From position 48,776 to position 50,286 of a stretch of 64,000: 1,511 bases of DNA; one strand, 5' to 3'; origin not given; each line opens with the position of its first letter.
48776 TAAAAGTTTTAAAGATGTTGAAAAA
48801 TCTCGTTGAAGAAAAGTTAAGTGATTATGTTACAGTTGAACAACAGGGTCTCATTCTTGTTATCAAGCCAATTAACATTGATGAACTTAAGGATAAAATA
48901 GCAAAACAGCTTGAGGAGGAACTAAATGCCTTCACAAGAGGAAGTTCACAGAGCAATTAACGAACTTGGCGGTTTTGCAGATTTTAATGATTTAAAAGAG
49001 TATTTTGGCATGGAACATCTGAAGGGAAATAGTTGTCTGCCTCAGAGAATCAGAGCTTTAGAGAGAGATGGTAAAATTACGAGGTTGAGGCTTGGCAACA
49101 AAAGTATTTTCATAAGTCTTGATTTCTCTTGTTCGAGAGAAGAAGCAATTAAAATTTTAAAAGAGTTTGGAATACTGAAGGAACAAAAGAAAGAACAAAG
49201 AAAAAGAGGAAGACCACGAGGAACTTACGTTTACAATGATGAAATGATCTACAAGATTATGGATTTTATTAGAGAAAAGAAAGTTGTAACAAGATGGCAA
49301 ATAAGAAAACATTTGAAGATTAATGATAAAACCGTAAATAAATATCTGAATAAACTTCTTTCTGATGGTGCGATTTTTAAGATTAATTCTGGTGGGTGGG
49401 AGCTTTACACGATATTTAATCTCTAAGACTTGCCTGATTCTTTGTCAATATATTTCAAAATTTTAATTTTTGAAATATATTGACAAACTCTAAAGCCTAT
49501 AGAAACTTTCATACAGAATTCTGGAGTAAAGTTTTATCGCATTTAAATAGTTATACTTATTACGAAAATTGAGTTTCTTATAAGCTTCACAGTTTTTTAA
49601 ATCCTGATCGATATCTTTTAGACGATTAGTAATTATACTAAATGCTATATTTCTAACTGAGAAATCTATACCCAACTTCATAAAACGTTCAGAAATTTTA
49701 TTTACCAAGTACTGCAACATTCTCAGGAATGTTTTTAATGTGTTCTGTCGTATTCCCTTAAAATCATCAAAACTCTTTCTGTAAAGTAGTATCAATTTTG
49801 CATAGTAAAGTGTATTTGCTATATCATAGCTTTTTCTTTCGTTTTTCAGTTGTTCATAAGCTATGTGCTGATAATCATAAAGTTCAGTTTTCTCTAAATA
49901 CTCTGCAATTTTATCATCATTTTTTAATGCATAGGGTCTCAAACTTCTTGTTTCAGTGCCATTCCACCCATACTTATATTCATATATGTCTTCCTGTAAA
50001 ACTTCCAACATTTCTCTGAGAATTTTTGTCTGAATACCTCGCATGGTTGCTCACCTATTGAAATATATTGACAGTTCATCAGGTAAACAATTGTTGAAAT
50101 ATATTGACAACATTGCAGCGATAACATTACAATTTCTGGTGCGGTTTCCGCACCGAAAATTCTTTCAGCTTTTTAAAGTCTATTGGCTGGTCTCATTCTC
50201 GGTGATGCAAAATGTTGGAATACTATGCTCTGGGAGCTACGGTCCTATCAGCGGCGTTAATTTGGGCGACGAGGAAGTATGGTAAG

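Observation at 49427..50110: Oppositely oriented 184-aa gene bracketed by four copies of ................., one pair forming a perfect 19-bp-arm palindrome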

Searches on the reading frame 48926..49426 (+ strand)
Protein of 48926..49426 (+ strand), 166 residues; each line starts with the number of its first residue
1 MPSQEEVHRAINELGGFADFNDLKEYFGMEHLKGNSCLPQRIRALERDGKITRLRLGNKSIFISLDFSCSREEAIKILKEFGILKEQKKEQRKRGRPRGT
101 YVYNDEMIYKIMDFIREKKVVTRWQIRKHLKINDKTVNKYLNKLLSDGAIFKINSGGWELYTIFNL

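Call 8: search_protein_families(library=pfam, proteins=[window:48926-49426:+], max_evalue=0.1)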
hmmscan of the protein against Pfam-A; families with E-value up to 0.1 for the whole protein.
window:48926-49426:+ (166 aa): 15 families
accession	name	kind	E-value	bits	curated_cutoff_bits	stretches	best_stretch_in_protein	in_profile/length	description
PF13412.12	HTH_24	-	7.6e-05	22.6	21.9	1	105-150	2-47/48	Winged helix-turn-helix DNA-binding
PF17007.11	HTH_micro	-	0.00036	19.9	27.3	1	99-151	84-137/454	HTH-like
PF02002.24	TFIIE_alpha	-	0.0011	19.2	22.9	1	106-150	13-57/105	TFIIE alpha subunit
PF18954.5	DUF5697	-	0.0024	18.4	27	1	110-157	2-50/161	Family of unknown function (DUF5697)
PF13338.12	AbiEi_4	-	0.0026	18.3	25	0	111-153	3-41/49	Transcriptional regulator, AbiEi antitoxin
PF03297.21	Ribosomal_S25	-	0.0078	16.9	28.8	1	87-154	21-90/101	S25 ribosomal protein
PF08279.18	HTH_11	-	0.016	15.5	25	1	110-153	4-46/55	HTH domain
PF01325.25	Fe_dep_repress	-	0.023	15.3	26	1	108-148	13-50/60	Iron dependent repressor, N-terminal DNA binding domain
PF21100.3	MCM_C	-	0.025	14.8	27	1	108-154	7-57/64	MCM protein C-terminal winged helix-turn-helix domain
PF24034.1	DUF7343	-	0.028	14.7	27.6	0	36-59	33-56/62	Domain of unknown function (DUF7343)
PF01978.25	TrmB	-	0.032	14.5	25.6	1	121-156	23-58/68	Sugar-specific transcriptional regulator TrmB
PF13565.12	HTH_32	-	0.04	14.9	33.7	1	90-141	19-73/73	Homeodomain-like domain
PF21861.2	RepB_C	-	0.043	14.2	27.3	0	105-122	5-22/58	Replication protein RepB, C-terminal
PF12668.12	DUF3791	-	0.046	14.1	25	0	3-35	17-46/60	Protein of unknown function (DUF3791)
PF24033.1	DUF7342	-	0.083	13.3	31.6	0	110-162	9-59/150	Family of unknown function (DUF7342)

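Call 9: search_protein_families(library=phrogs, proteins=[window:48926-49426:+], max_evalue=0.1)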
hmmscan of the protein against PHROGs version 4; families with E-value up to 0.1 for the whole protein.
window:48926-49426:+ (166 aa): 18 families
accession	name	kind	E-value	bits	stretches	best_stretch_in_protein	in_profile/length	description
phrog_5978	-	unknown function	9.7e-07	29.2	1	62-156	259-347/364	-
phrog_2030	-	transcription regulation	0.00028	21.6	1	107-155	15-64/202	transcriptional regulator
phrog_12156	-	DNA, RNA and nucleotide metabolism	0.00034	20.4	1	110-155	427-472/485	DNA helicase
phrog_1687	-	transcription regulation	0.00037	21.5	1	110-159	6-54/162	MarR family transcrition regulator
phrog_2440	-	transcription regulation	0.00057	20.8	1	110-160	32-87/126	transcriptional regulator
phrog_125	-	DNA, RNA and nucleotide metabolism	0.0023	18.5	1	84-146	147-205/254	DNA invertase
phrog_19053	-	unknown function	0.0039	17.9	1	110-156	7-53/246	-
phrog_16400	-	unknown function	0.0083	16.7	1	109-157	12-61/272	-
phrog_16589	-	DNA, RNA and nucleotide metabolism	0.009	15.7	0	112-150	3-41/485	restriction endonuclease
phrog_633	-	transcription regulation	0.013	17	1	110-164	6-60/111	transcriptional regulator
phrog_2391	-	DNA, RNA and nucleotide metabolism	0.014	16.2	1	103-151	9-57/107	DNA binding protein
phrog_3551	-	moron, auxiliary metabolic gene and host takeover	0.02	13.9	1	74-155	658-738/758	FtsK/SpoIIIE-like protein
phrog_1174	-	unknown function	0.027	15.4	0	98-136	17-55/76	-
phrog_6081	-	unknown function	0.028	15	1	61-143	18-91/169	-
phrog_12817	-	transcription regulation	0.052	14.4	1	109-153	76-120/151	transcriptional regulator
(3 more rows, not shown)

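Call 10: search_protein_families(library=padloc, proteins=[window:48926-49426:+], max_evalue=1)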
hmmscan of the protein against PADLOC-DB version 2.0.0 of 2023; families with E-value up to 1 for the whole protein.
window:48926-49426:+ (166 aa): 7 families
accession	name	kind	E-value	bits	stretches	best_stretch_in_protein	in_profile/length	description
PDLC03963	SoFic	-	3.9e-06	24.5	1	68-159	258-346/361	-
PDLC05078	PDC-S72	-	0.00037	17.7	1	56-162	262-372/377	-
PDLC01850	CARF3--CARF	-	0.002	16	1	109-152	148-191/209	-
PDLC02270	AbiEi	-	0.0044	14.1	1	110-156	2-50/265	AbiEi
PDLC01438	Csa3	-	0.01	13.9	1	72-161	132-199/305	"CAS-I,CAS-II,CAS-III,CAS-IV,CAS-V,CAS-VI; associated_signaling"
PDLC01866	CARF3--CARF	-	0.016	13.1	1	109-150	142-183/207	-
PDLC03928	PsyrT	-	0.024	10.9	1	106-158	365-416/689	-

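Call 14: list_cluster_members(proteins=[P0001, window:48926-49426:+, window:47072-47869:+])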
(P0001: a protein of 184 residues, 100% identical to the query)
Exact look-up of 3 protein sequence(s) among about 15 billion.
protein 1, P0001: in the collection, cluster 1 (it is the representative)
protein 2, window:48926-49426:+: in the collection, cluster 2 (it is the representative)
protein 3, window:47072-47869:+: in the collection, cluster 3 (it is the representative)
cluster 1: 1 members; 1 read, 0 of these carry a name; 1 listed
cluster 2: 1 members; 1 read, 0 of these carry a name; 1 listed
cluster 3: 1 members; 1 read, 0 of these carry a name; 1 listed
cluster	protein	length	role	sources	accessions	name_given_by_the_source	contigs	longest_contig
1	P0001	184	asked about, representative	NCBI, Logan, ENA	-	-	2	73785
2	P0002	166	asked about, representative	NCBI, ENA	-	-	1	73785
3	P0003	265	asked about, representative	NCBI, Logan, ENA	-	-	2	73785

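Call 21: find_homologous_proteins(query=window:48926-49426:+, max_evalue=0.001)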
Query window:48926-49426:+ (166 aa): 2 proteins with E <= 0.001 among 379 candidates.
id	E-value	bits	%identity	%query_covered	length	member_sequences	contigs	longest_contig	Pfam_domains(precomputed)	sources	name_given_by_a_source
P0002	6.8e-106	369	100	100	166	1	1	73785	-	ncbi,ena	-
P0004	5.9e-30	122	65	59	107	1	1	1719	-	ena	-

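Call 22: find_encoding_contigs(protein=P0004, flank=10000)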
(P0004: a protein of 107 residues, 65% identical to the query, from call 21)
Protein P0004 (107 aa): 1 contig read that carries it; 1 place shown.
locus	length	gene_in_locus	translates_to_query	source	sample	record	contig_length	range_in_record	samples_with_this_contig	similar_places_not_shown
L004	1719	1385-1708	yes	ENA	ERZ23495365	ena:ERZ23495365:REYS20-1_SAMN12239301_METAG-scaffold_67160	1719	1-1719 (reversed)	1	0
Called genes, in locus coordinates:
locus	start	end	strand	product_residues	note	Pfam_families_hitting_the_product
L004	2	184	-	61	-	?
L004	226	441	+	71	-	-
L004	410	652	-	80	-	-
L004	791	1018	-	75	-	-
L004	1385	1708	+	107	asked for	-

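Call 41: find_related_loci(query=A1, collection=metagenome_contigs, flank=5000)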
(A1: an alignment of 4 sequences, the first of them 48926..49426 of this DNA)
Query A1 (166 aa) in metagenome_contigs; peptide patterns used: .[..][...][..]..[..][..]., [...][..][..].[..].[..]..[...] (x = any residue, [..] = any of these).
451 stretches matched a pattern; 4 encode a relative of the query (tblastn E <= 1e-3); 4 distinct loci.
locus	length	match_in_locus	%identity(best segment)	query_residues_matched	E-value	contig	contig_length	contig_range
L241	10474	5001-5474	48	1-166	3e-46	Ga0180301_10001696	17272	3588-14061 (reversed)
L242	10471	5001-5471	45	1-162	4e-39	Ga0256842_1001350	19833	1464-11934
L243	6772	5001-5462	41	1-162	4e-34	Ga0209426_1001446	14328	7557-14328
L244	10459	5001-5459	40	2-162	9e-33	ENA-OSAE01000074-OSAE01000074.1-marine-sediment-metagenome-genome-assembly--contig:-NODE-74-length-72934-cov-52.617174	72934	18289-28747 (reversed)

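Call 42: find_related_loci(query=A1, collection=viral_contigs, flank=5000)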
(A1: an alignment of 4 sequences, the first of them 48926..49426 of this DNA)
Query A1 (166 aa) in viral_contigs; peptide patterns used: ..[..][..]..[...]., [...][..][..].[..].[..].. (x = any residue, [..] = any of these).
327 stretches matched a pattern; 3 encode a relative of the query (tblastn E <= 1e-3); 3 distinct loci.
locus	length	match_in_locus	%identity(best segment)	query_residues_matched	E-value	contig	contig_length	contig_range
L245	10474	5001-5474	48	1-166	2e-46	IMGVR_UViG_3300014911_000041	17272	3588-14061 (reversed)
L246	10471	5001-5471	45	1-162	4e-39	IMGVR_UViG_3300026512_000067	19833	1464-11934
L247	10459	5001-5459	40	2-162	7e-33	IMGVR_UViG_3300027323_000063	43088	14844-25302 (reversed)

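Call 49: search_dna_similar(query=window:48926-49426:+, collection=phages, mode=protein, max_evalue=0.01, max_rows=10)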
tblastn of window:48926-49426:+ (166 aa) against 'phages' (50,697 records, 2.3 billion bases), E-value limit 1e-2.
No match.

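Call 54: search_protein_families(library=ncbifam, proteins=[window:48926-49426:+], max_evalue=0.5)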
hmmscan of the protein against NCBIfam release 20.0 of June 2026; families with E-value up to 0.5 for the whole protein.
window:48926-49426:+ (166 aa): 10 families
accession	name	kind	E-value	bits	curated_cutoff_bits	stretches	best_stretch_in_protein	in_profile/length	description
NF040939.2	trans_reg_lrs14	equivalog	3.3e-08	33.5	90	2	72-112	54-96/103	Lrs14 family HTH-type transcriptional regulator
NF053606.1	Sta1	subfamily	1.3e-05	25.3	80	2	74-110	54-91/100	Sta1 family transcriptional regulator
NF052532.1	TransRegPagRBaca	equivalog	0.00071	19.6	170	1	105-163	26-82/99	transcriptional repressor PagR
NF047691.1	LIC13344_fam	subfamily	0.006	16.8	140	1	104-139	13-48/84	LIC13344 family protein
NF008273.0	PRK11050.1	equivalog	0.021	14.5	153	1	94-153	28-87/156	manganese-binding transcriptional regulator MntR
NF053610.1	Sso10a_fam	subfamily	0.025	14.6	60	1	106-152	5-49/64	Sso10a family chromatin protein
NF040947.1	trans_reg_LysM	equivalog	0.037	13.8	180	1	105-152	2-49/136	HTH-type transcriptional regulator LysM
NF006812.0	PRK09334.1-2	equivalog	0.049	14.1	171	1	73-151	14-94/109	30S ribosomal protein S25e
NF040890.1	trans_reg_YgbI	equivalog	0.051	13.1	400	1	109-157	8-55/253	DNA-binding transcriptional repressor YgbI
NF053756.1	MreA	equivalog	0.088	12.6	100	1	74-121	51-97/110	MreA family transcriptional regulator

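Call 68: find_encoding_contigs(protein=window:48926-49426:+, flank=3000, max_places=10)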
Protein window:48926-49426:+ (166 aa): 2 contigs read that carry it; 1 place shown.
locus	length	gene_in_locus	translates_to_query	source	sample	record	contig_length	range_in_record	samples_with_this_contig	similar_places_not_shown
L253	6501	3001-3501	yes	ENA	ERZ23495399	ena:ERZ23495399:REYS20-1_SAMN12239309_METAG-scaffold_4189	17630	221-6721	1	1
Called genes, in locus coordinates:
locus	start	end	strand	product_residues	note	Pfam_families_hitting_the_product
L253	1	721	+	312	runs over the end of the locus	?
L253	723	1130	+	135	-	PF09956:Phage_cement_2, PF23982:XM1_gp53_minor_capsid (weak)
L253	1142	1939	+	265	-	PF04454:Linocin_M18, PF05065:Phage_capsid, PF25209:Phage_capsid_4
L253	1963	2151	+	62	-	PF24231:DUF7444 (weak)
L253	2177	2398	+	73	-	-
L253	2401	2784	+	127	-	-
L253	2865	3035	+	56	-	-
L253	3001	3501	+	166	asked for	-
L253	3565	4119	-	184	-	-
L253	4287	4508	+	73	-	-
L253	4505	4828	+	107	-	-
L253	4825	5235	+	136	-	-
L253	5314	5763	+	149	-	-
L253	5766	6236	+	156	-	-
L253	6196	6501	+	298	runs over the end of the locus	PF18906:Phage_tube_2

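Call 81: find_homologous_proteins(query=A1, max_evalue=0.001)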
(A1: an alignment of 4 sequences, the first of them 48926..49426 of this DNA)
Query A1 (4 sequences) (166 aa, profile of the alignment): 12 proteins with E <= 0.001 among 4219 candidates.
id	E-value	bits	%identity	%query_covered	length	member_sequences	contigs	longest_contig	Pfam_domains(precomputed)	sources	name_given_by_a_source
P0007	1.2e-84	300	48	100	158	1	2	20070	PF13412.13,PF18954.6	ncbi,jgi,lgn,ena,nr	ncbi:hypothetical protein DRP05_08690 [Archaeoglobales archaeon]|nr:MAG: hypothetical protein DRP05_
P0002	3.9e-80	285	100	100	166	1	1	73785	-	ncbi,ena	-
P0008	1.2e-79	284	41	98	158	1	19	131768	PF18954.6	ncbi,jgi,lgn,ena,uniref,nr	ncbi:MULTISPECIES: hypothetical protein [unclassified Archaeoglobus]|jgi:predicted transcriptional r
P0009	1.8e-75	270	41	98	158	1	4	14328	PF18954.6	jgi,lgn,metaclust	jgi:predicted transcriptional regulator|metaclust:\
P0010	3.5e-63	230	45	98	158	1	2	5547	PF18954.6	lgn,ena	-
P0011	5.5e-61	223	45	98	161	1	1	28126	PF01047.29,PF03965.23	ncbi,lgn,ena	-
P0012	1.8e-60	221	45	98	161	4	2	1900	-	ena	-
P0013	6.7e-49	184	43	88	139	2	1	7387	-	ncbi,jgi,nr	ncbi:hypothetical protein DRO97_05125 [Archaeoglobales archaeon]|nr:MAG: hypothetical protein DRO97_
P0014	1.3e-48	183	42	98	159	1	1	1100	-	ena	-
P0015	1.4e-48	183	44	98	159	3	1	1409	-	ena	-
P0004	1.4e-39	153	65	59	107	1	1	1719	-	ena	-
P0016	2.3e-29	120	35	97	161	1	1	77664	-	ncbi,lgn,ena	-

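Call 82: find_encoding_contigs(protein=P0011, flank=3500, max_places=3)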
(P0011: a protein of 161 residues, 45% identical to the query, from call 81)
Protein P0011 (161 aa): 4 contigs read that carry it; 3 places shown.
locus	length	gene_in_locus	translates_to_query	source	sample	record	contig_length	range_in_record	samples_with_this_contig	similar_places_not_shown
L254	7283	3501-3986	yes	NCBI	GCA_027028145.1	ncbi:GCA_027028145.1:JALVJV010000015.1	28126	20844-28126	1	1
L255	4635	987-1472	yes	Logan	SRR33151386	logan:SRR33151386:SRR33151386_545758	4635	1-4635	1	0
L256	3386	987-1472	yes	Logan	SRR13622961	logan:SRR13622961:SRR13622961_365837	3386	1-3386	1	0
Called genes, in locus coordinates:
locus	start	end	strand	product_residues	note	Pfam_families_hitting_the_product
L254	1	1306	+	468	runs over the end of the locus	PF04586:Peptidase_S78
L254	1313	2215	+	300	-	PF05065:Phage_capsid, PF05125:Phage_cap_P2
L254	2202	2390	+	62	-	PF23976:DUF7302 (weak)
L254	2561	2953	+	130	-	-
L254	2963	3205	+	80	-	-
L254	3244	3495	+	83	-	-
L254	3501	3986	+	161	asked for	PF01047:MarR (faint), PF03965:Penicillinase_R (faint)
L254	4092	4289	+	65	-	-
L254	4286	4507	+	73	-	-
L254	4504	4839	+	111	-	-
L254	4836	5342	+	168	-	PF05069:Phage_tail_S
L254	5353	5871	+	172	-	PF23961:Phage_tail_terminator_9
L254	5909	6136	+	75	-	-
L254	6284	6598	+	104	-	-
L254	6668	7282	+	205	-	?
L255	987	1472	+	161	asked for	PF01047:MarR (faint), PF03965:Penicillinase_R (faint)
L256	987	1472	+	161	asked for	PF01047:MarR (faint), PF03965:Penicillinase_R (faint)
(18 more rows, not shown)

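Call 83: find_encoding_contigs(protein=P0016, flank=3500, max_places=3)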
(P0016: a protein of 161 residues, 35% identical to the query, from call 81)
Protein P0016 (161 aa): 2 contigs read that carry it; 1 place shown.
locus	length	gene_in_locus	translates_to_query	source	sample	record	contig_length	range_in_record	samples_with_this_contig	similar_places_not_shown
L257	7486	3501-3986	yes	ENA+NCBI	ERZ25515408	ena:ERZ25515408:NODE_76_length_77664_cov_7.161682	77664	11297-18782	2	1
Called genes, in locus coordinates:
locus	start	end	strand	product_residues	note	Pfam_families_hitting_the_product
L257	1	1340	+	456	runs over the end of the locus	PF04586:Peptidase_S78 (weak)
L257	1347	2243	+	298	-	PF05065:Phage_capsid, PF05125:Phage_cap_P2 (faint), PF25209:Phage_capsid_4 (weak)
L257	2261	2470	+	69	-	-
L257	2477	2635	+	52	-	PF23976:DUF7302 (weak)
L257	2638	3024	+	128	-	-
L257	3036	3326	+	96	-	-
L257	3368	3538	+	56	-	-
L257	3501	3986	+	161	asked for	-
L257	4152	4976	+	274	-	-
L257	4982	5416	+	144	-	-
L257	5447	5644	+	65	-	-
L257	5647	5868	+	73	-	-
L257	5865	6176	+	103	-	-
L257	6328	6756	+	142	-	PF04883:HK97-gp10_like (faint), PF05069:Phage_tail_S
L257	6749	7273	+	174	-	-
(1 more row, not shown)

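Call 84: find_encoding_contigs(protein=P0008, flank=3500, max_places=4)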
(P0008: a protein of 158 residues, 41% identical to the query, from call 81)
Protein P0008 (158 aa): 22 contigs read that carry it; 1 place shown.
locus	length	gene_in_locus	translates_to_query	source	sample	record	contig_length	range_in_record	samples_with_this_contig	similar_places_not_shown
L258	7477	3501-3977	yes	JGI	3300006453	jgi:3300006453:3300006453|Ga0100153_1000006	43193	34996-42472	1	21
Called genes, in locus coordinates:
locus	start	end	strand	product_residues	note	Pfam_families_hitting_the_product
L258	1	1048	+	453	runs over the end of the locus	PF04586:Peptidase_S78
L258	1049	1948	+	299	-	PF05065:Phage_capsid (weak), PF05125:Phage_cap_P2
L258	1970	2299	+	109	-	-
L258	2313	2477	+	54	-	-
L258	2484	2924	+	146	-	-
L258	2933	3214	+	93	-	-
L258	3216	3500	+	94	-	-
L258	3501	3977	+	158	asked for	PF18954:DUF5697 (faint)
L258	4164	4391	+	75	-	-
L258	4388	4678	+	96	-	-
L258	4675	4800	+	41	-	-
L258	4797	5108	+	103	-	-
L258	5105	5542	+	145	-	PF04883:HK97-gp10_like (faint), PF05069:Phage_tail_S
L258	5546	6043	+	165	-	PF23961:Phage_tail_terminator_9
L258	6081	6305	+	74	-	-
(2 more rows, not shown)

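Call 86: predict_structure(protein=window:48926-49426:+)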
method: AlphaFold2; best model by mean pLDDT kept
length: 166 residues; sequences in the alignment: 1
mean_pLDDT: 51.6   pTM: 0.36
mean pLDDT of the five models: 51.6, 47.5, 46.5, 44.2, 41.3
residues with pLDDT >= 90: 1; 70-90: 36; 50-70: 31; < 50: 98
segments of 3 or more residues with pLDDT < 50: 2-6, 15-20, 30-75, 80-100, 152-166
pLDDT, mean of each block of 10 residues (from residue 1): 51 50 60 31 31 35 35 47 40 42 74 71 79 83 64 43 33
secondary structure, 60 per line:
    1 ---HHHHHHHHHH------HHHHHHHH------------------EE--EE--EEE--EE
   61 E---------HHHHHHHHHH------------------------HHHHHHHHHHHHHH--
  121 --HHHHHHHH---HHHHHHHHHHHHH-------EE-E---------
elements in order: H4-13 H20-27 E54-56 E59-61 H71-80 H105-118 H123-130 H134-146

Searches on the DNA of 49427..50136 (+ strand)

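Call 71: search_dna_similar(query=window:49427-50136:+, collection=plasmids, mode=distant, max_evalue=0.01, max_rows=8)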
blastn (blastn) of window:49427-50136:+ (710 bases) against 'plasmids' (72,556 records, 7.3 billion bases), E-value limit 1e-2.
No match.
